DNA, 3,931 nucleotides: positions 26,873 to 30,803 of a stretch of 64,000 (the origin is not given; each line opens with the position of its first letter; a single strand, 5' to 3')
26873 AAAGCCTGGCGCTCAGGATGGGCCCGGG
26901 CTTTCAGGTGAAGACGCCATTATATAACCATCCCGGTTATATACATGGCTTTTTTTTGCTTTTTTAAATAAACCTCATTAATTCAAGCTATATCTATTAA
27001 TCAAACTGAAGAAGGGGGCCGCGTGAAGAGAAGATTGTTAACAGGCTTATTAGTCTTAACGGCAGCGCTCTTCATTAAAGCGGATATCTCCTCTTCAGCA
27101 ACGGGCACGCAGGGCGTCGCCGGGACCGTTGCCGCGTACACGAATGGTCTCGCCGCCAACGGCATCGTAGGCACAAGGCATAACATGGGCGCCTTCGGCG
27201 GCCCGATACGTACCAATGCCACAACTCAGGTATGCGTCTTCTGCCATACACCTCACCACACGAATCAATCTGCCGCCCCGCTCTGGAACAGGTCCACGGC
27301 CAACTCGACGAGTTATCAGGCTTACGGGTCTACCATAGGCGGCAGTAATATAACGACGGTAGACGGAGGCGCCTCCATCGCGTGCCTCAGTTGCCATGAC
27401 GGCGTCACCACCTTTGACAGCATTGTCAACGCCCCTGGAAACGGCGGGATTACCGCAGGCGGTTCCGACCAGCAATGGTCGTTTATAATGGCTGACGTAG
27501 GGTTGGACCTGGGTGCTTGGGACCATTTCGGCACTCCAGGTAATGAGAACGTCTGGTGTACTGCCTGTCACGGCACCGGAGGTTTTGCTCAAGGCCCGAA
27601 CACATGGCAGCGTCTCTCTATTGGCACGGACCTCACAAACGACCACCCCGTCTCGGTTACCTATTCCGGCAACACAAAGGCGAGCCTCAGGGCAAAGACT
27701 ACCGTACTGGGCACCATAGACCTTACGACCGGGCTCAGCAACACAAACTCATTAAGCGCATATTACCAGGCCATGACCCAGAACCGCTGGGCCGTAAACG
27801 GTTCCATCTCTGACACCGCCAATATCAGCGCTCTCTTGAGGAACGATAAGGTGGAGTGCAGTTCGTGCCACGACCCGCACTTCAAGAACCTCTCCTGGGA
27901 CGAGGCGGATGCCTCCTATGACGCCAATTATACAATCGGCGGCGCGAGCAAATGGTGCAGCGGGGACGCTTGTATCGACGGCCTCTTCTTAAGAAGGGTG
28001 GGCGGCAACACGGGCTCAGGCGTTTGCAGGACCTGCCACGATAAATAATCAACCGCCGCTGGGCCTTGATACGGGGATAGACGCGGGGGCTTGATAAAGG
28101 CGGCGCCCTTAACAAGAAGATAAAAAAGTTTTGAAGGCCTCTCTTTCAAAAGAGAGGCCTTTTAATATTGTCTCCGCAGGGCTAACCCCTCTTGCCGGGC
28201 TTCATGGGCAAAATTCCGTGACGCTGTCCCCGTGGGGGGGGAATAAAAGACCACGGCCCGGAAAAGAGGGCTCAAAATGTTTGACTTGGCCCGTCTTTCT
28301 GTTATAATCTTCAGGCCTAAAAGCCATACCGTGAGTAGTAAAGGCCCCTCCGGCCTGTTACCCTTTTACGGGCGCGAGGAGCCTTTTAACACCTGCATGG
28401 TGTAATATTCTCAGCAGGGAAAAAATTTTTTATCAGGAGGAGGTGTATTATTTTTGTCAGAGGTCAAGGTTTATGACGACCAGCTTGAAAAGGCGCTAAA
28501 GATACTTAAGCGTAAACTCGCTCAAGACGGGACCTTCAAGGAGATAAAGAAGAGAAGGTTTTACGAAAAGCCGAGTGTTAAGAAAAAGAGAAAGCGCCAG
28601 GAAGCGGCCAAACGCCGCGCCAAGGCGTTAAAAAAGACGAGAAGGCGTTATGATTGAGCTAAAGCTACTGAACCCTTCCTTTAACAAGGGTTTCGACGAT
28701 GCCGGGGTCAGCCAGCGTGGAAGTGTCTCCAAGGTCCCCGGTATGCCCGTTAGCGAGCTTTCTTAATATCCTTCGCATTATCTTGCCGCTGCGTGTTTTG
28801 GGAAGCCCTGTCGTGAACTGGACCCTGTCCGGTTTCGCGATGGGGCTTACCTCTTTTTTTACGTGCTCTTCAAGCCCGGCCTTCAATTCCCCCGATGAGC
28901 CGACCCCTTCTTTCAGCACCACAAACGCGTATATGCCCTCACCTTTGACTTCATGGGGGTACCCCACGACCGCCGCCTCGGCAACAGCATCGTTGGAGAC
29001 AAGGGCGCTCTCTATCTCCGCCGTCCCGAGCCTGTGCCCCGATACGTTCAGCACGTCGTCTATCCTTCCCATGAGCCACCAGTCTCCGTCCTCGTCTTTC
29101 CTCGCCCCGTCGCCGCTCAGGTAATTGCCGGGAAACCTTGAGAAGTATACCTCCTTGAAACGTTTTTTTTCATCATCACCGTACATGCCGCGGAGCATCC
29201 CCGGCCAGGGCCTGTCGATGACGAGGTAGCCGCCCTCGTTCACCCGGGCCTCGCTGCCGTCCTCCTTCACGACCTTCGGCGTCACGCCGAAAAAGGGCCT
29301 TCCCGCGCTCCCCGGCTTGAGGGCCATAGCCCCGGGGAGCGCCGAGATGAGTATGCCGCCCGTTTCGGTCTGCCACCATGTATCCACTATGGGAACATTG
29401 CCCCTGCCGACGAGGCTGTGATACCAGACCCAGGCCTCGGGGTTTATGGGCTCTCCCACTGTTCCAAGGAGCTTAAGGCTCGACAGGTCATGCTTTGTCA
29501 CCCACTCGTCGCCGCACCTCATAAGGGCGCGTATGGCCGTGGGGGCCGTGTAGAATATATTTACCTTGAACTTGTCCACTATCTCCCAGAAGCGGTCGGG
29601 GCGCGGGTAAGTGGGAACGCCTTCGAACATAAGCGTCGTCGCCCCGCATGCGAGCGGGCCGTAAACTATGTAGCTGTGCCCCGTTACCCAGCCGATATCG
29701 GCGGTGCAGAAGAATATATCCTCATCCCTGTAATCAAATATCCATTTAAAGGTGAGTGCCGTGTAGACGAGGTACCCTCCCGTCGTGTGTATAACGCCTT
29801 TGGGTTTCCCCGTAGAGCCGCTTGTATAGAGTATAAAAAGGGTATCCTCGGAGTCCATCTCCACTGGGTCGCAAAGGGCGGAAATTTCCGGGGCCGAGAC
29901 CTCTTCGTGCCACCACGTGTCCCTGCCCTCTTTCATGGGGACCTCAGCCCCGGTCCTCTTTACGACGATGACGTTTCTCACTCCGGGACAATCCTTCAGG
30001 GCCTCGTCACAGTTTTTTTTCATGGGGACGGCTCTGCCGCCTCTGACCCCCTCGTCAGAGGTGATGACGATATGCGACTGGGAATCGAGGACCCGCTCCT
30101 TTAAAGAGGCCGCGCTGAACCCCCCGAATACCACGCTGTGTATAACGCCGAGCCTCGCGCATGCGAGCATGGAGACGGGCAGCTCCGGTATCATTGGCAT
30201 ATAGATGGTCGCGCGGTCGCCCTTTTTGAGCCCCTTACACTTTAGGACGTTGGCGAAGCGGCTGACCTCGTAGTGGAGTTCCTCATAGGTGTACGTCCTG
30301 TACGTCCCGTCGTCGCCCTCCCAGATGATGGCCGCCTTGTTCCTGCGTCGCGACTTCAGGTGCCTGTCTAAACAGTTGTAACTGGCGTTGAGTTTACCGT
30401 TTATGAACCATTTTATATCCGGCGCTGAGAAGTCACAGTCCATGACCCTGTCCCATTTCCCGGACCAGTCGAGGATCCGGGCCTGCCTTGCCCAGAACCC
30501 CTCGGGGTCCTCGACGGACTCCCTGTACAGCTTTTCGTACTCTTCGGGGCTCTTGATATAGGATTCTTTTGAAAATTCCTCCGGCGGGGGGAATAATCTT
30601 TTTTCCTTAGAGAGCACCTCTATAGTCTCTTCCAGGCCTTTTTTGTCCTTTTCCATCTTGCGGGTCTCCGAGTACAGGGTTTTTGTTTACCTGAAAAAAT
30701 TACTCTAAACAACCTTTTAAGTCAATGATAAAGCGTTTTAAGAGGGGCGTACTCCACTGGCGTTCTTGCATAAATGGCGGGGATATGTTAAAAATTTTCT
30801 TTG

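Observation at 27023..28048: Pentaheme, T/S/N/G-rich secreted cytochrome with OmcS-like motif pattern (possible cytochrome filament subunit)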

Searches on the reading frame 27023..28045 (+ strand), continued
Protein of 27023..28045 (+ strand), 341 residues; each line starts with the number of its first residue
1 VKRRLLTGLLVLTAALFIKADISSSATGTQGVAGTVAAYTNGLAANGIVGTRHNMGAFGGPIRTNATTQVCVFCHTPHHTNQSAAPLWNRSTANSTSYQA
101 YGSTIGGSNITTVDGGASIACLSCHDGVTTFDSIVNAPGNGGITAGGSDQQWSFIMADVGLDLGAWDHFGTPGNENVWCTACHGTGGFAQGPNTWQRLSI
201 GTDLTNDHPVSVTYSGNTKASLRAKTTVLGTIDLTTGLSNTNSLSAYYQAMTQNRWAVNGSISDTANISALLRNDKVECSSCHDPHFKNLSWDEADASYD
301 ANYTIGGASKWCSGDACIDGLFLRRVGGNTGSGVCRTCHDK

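Call 66: search_protein_families(library=pfam, proteins=[L015:11334-12326:+, L015:12381-12827:+, L015:12859-13848:+, L015:13867-15432:+, L015:15523-16311:+, L015:16510-18516:+, L015:18519-19337:+, L015:8290-9408:-, L015:6143-7378:-, L015:7457-8095:-], max_evalue=0.001)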
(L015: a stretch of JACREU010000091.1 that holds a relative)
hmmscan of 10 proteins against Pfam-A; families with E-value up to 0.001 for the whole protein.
L015:11334-12326:+ (331 aa): 6 families
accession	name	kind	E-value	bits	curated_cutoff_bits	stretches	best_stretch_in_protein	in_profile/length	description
PF00639.27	Rotamase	-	8.5e-21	75.2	21.7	1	188-280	2-96/97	PPIC-type PPIASE domain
PF13616.12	Rotamase_3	-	9.4e-21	75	22.5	1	175-279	8-112/116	PPIC-type PPIASE domain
PF13145.12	Rotamase_2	-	5.2e-18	66.4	27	1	161-292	1-118/121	PPIC-type PPIASE domain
PF13624.11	SurA_N_3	-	1.3e-11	45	27.2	1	11-145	22-161/162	SurA-like N-terminal domain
PF13623.11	SurA_N_2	-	9.7e-07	29.2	28.5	1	9-92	18-107/145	SurA-like N-terminal domain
PF09312.16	SurA_N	-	0.00054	20.6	30.8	1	31-145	4-117/118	SurA N-terminal domain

L015:12381-12827:+ (149 aa): 2 families
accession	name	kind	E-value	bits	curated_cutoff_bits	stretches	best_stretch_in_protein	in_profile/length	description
PF13442.11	Cytochrome_CBB3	-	4.8e-11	43.3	27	1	48-137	2-68/68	Cytochrome C oxidase, cbb3-type, subunit III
PF00034.26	Cytochrom_C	-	5.8e-10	40.8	21.3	1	50-140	2-89/90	Cytochrome c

L015:12859-13848:+ (330 aa): 1 family
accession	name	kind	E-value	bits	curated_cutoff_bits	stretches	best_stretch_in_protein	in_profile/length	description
PF03781.23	FGE-sulfatase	-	8.4e-59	199.7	23.3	1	106-326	3-254/255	Sulfatase-modifying factor enzyme 1-like domain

L015:13867-15432:+ (522 aa): 1 family
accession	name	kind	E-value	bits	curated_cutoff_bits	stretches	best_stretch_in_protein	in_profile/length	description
PF01564.23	Spermine_synth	-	1.4e-09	38.2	22.9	1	279-433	4-162/186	Spermine/spermidine synthase domain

L015:15523-16311:+ (263 aa): 1 family
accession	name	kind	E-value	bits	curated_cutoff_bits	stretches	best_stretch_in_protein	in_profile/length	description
PF03781.23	FGE-sulfatase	-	6.2e-57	193.6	23.3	1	28-263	3-255/255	Sulfatase-modifying factor enzyme 1-like domain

L015:16510-18516:+ (669 aa): 0 families

L015:18519-19337:+ (273 aa): 23 families
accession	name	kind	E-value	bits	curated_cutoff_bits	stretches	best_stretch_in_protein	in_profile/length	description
PF13414.12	TPR_11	-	2.5e-32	110.7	26.8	4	104-138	8-42/42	TPR repeat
PF13432.12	TPR_16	-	5.4e-31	107.1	32.7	3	104-156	11-63/65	Tetratricopeptide repeat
PF07719.23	TPR_2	-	1.1e-30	103.6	27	2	125-156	2-33/34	Tetratricopeptide repeat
PF00515.34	TPR_1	-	1.4e-30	104.2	27.8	3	125-157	2-34/34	Tetratricopeptide repeat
PF13181.12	TPR_8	-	4.8e-25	86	25.7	2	125-157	2-34/34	Tetratricopeptide repeat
PF13431.12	TPR_17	-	7.4e-23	79.3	24.4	0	113-144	2-33/34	Tetratricopeptide repeat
PF13424.12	TPR_12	-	3e-21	75.8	30.1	2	160-222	5-75/77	Tetratricopeptide repeat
PF14559.12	TPR_19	-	1.4e-18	67.4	25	3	138-198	5-65/68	Tetratricopeptide repeat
PF13428.12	TPR_14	-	2.1e-13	49.9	23.5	0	193-234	2-43/44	Tetratricopeptide repeat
PF13176.12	TPR_7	-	3.5e-10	39.6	27.9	0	160-188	1-31/36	Tetratricopeptide repeat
PF13371.12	TPR_9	-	4.4e-08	33.5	35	1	99-156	4-61/73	Tetratricopeptide repeat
PF13374.12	TPR_10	-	7.4e-07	29.4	27.5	0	126-151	4-29/42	Tetratricopeptide repeat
PF24575.1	TPR_Slam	-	8.7e-07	29.8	35.2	0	97-138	54-95/104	Surface lipoprotein assembly modifier, N-terminal TPR repeats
PF23914.1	TPR_CcmH_CycH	-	2.7e-05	24.5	42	0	182-243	40-101/158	Cytochrome c-type biogenesis protein H TPR domain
PF07721.20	TPR_4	-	3.8e-05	24.3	27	0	56-77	1-22/26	Tetratricopeptide repeat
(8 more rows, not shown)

L015:8290-9408:- (372 aa): 0 families

L015:6143-7378:- (411 aa): 6 families
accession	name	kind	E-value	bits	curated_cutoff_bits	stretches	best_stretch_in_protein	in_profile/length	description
PF01656.29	CbiA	-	3.6e-13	50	25.4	1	17-280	3-121/125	CobQ/CobB/MinD/ParA nucleotide binding domain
PF10609.15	ParA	-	3.2e-12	46.8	27.1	1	13-67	4-58/246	NUBPL iron-transfer P-loop NTPase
PF13614.12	AAA_31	-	1.9e-10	41.4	27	1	16-162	5-156/177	AAA domain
PF00142.24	Fer4_NifH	-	3.8e-05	23.7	25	1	20-50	7-37/271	4Fe-4S iron sulfur cluster binding proteins, NifH/frxC family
PF02374.21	ArsA_ATPase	-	4.2e-05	23.3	24.3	1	18-50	6-38/305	Anion-transporting ATPase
PF09140.17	MipZ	-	8.3e-05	22.4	20.7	1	17-64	5-52/262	ATPase MipZ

L015:7457-8095:- (212 aa): 0 families

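Call 70: search_protein_representatives(protein=window:27023-28045:+)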
Query: 341 residues. Proteins with E-value up to 0.001 (for the whole library): 3308; up to 1e-10: 1175; up to 1e-30: 49. The best 150 are listed.
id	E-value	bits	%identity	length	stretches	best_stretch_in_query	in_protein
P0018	5.2e-107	374.4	60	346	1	1-341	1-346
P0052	3.1e-97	342.2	58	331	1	1-341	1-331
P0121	1.4e-85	304.0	53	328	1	28-340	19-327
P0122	1.3e-83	297.5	55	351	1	9-341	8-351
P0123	1.8e-73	264.1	57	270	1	63-341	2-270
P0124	5.6e-71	255.9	52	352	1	28-341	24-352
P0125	3.9e-70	253.1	56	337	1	25-341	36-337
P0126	4.9e-68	246.2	53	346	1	20-341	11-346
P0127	1.2e-66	241.7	51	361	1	38-341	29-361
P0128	6.2e-63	229.5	54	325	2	31-156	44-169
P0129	1.5e-62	228.2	50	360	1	19-341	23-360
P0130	6.6e-61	222.8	53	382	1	7-341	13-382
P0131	4.7e-60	220.0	55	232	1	106-341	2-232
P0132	6.4e-60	219.5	52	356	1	11-341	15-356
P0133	2.8e-59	217.4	54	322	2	194-341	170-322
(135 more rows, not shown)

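Call 79: predict_structure(alignment_id=A5)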
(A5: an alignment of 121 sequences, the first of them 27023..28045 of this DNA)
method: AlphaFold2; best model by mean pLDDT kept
length: 341 residues; sequences in the alignment: 121
mean_pLDDT: 77.9   pTM: 0.79
mean pLDDT of the five models: 77.9, 76.0, 74.4, 73.4, 70.6
residues with pLDDT >= 90: 89; 70-90: 161; 50-70: 65; < 50: 26
segments of 3 or more residues with pLDDT < 50: 21-31, 296-309
pLDDT, mean of each block of 10 residues (from residue 1): 90 76 45 74 90 87 87 72 60 76 83 77 76 73 78 75 65 68 70 61 82 90 96 91 82 94 97 93 90 59 46 64 90 93 68
secondary structure, 60 per line:
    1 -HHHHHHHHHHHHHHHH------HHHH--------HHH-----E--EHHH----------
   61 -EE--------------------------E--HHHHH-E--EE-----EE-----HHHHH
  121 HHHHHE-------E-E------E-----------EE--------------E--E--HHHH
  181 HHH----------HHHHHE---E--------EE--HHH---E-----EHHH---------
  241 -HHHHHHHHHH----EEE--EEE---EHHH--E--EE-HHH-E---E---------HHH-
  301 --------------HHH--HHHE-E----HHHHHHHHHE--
elements in order: H2-17 H24-27 H93-97 H116-125 H177-183 H194-198 H242-251 E256-258 E261-263 H330-338

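Call 82: fold_search(model_id=the predicted structure, library=pdb)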
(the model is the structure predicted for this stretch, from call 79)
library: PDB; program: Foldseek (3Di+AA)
matches with E <= 10: 1; with E <= 0.001: 0
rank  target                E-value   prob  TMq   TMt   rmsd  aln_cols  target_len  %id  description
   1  5cnv_H                9.5e+00  0.01  0.04  0.04   8.9        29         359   14  Crystal structure of the dATP inhibited E. coli class Ia ribonucleotide reductase complex bound to GDP and TTP at 3.20 (released 2016-01-20)

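Call 91: search_protein_families(library=pfam, proteins=[L044:4757-5749:-, L044:5768-7024:-, L044:8427-9602:+, L044:10932-11996:+, L044:12058-14388:+, L044:14421-14849:+, L044:15671-16777:+, L044:16599-17342:+, L044:17535-18665:+, L044:18668-19753:+], max_evalue=0.01)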
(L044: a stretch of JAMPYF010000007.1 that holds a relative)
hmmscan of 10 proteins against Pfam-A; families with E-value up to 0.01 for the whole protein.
L044:4757-5749:- (330 aa): 5 families
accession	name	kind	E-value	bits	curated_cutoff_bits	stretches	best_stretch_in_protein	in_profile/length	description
PF13442.11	Cytochrome_CBB3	-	1.6e-30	105.6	27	2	230-311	4-68/68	Cytochrome C oxidase, cbb3-type, subunit III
PF00034.26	Cytochrom_C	-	2e-19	71.1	21.3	2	231-312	3-87/90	Cytochrome c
PF14495.11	Cytochrom_C550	-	1.6e-09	38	27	1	150-180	18-49/136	Cytochrome c-550 domain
PF22113.1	Mtrc-MtrF_II-IV_dom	-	0.00036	20.5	30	1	160-250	23-94/176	Outer membrane cytochrome MtrC/MtrF-like, domains II/IV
PF09630.15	DUF2024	-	0.0047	17.2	27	0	225-246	40-61/81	Domain of unknown function (DUF2024)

L044:5768-7024:- (418 aa): 3 families
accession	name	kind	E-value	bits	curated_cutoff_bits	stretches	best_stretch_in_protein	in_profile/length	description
PF13442.11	Cytochrome_CBB3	-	3.7e-37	126.9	27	3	188-270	2-68/68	Cytochrome C oxidase, cbb3-type, subunit III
PF00034.26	Cytochrom_C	-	5.4e-27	95.4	21.3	3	190-272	2-88/90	Cytochrome c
PF14522.11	Cytochrome_C7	-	0.0044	17.3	24.8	0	192-207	41-51/67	Cytochrome c7 and related cytochrome c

L044:8427-9602:+ (392 aa): 9 families
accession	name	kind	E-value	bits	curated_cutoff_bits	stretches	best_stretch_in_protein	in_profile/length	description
PF01436.27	NHL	-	4.6e-24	83.6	20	2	250-277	1-28/28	NHL repeat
PF17170.10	DUF5128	-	3.2e-18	66.4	22.9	3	261-325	53-118/321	6-bladed beta-propeller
PF25021.1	TEN_NHL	-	6.2e-11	42.3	27.1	0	249-281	140-170/357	Teneurin NHL domain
PF08450.18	SGL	-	5.8e-10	39.6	26.3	1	121-213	148-242/246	SMP-30/Gluconolactonase/LRE-like region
PF06739.17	SBBP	-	4.8e-06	26.9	20.5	0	300-314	15-29/38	Beta-propeller repeat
PF13449.12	Phytase-like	-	7.7e-05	23.2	27.6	1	158-256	72-181/284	Esterase-like activity of phytase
PF03022.22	MRJP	-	0.0015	18.3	19.8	0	143-198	58-111/288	Major royal jelly protein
PF01731.26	Arylesterase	-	0.0083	16.7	21.3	0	154-181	54-82/86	Arylesterase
PF22701.2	Mala_s_1-like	-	0.0085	16.3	27.5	0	255-335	44-125/195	Mal s 1 allergenic protein-like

L044:10932-11996:+ (355 aa): 5 families
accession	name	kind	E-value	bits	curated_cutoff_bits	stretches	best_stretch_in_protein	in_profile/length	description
PF00639.27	Rotamase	-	3.4e-13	50.8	21.7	1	205-297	2-96/97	PPIC-type PPIASE domain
PF13145.12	Rotamase_2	-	3.5e-12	47.6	27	1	180-312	3-121/121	PPIC-type PPIASE domain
PF13616.12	Rotamase_3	-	4.6e-11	43.7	22.5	1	197-299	13-115/116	PPIC-type PPIASE domain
PF13624.11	SurA_N_3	-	0.00078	19.8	27.2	1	59-135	41-121/162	SurA-like N-terminal domain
PF13623.11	SurA_N_2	-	0.001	19.4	28.5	0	59-133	43-121/145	SurA-like N-terminal domain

L044:12058-14388:+ (777 aa): 0 families

L044:14421-14849:+ (143 aa): 2 families
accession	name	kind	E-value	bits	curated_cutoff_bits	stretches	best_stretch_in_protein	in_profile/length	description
PF14522.11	Cytochrome_C7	-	1.1e-14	54.4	24.8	1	57-118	2-67/67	Cytochrome c7 and related cytochrome c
PF02085.21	Cytochrom_CIII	-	0.00028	21.6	22.9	0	51-75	16-39/101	Class III cytochrome C family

L044:15671-16777:+ (369 aa): 0 families

L044:16599-17342:+ (248 aa): 2 families
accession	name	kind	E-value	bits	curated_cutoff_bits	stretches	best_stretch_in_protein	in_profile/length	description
PF14522.11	Cytochrome_C7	-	3e-10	40.2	24.8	1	163-223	1-67/67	Cytochrome c7 and related cytochrome c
PF13435.11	Cytochrome_C554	-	0.0042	18.4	20.8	1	169-209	44-84/84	Cytochrome c554 and c-prime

L044:17535-18665:+ (377 aa): 1 family
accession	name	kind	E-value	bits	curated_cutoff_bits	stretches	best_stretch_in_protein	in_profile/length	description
PF01436.27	NHL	-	3.4e-05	24.1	20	0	141-164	4-28/28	NHL repeat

L044:18668-19753:+ (362 aa): 8 families
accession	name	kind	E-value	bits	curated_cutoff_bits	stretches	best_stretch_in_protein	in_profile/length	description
PF01436.27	NHL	-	5.1e-27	93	20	2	183-209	1-26/28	NHL repeat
PF17170.10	DUF5128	-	3.4e-17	63.1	22.9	2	196-265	54-125/321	6-bladed beta-propeller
PF08450.18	SGL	-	1.1e-10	42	26.3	1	70-220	59-219/246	SMP-30/Gluconolactonase/LRE-like region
PF25021.1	TEN_NHL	-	1.2e-07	31.5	27.1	1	139-208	28-96/357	Teneurin NHL domain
PF01731.26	Arylesterase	-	3e-05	24.6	21.3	0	183-210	53-80/86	Arylesterase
PF06739.17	SBBP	-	8.7e-05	22.8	20.5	0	280-294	14-28/38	Beta-propeller repeat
PF10282.15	Lactonase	-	0.00038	20.2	21.7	0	164-263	16-119/344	Lactonase, 7-bladed beta-propeller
PF24684.1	Vgb_lyase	-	0.00095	18.5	50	1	143-217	14-87/290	Virginiamycin B lyase family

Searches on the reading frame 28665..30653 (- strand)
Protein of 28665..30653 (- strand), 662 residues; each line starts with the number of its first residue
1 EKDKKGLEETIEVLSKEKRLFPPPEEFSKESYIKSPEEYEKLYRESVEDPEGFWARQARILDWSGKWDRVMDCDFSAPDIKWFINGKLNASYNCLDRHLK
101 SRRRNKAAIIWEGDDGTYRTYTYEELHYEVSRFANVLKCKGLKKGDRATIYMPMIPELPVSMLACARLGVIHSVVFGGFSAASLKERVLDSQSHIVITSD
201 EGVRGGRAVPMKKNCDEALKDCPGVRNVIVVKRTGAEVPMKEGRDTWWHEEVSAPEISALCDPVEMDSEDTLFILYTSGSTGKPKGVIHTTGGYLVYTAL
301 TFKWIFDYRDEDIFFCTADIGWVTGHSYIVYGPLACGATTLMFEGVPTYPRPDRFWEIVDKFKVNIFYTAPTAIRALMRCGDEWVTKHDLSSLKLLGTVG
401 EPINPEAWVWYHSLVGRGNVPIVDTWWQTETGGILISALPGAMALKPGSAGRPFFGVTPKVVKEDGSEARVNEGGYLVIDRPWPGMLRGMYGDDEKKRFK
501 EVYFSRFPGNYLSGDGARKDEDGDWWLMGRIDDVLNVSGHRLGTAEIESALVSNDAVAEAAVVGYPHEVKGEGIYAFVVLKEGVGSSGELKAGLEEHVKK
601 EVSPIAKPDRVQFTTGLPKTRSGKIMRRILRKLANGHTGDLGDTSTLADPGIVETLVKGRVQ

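Call 15: search_protein_families(library=pfam, proteins=[window:28665-30653:-], max_evalue=0.00001)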
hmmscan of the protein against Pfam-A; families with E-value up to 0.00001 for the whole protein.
window:28665-30653:- (662 aa): 3 families
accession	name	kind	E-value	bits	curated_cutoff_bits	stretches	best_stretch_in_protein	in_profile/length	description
PF00501.34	AMP-binding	-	7.1e-85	285.5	29.9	1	102-489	7-382/384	AMP-binding enzyme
PF13193.12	AMP-binding_C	-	2.7e-26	92.7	24.5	1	546-624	1-76/76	AMP-binding enzyme C-terminal domain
PF16177.11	ACAS_N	-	1.3e-23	83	27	1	39-94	1-55/55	Acetyl-coenzyme A synthetase N-terminus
